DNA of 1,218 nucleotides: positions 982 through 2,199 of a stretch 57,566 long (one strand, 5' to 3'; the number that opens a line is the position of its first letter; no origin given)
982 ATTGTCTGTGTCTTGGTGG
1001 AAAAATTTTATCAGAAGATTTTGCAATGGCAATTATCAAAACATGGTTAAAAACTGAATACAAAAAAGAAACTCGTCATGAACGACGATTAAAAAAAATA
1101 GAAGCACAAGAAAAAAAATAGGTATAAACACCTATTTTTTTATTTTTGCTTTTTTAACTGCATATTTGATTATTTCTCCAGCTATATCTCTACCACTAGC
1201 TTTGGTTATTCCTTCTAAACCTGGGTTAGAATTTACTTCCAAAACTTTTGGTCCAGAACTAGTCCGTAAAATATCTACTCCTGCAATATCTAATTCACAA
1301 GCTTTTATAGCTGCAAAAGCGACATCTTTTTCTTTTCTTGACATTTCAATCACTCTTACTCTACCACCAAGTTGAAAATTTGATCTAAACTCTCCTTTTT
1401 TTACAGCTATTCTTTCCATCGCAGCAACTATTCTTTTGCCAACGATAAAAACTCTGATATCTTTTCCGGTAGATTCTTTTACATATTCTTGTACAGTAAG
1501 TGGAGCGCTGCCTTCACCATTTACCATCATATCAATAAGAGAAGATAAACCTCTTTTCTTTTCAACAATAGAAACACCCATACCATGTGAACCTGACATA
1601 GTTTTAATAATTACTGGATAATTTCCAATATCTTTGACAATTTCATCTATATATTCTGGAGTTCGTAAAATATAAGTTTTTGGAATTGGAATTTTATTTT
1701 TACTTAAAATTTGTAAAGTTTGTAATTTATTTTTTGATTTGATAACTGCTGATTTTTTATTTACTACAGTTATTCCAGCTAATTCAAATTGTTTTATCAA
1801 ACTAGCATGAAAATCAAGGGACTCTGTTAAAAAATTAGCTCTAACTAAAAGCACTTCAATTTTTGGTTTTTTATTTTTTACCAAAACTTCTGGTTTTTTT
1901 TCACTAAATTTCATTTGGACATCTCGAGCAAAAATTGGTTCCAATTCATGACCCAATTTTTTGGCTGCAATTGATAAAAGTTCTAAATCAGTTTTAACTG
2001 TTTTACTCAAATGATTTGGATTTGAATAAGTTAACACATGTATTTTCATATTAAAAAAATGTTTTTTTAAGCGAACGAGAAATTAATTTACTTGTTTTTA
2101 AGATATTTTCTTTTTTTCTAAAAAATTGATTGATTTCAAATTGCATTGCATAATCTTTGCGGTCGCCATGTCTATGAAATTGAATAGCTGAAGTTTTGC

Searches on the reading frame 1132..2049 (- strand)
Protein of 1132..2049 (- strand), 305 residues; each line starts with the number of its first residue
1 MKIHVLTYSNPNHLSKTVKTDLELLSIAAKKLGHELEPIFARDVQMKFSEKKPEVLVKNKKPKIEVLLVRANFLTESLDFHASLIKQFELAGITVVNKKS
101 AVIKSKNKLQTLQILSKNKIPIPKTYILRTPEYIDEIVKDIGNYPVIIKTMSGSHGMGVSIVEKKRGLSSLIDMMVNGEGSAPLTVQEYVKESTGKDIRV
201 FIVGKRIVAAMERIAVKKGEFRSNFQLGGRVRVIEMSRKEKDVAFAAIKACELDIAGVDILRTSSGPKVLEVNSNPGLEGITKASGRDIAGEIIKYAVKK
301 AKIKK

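Call 37: find_encoding_contigs(protein=window:1132-2049:-, flank=10000, max_places=2)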
Protein window:1132-2049:- (305 aa): no gene with exactly this product is on record in the collection.
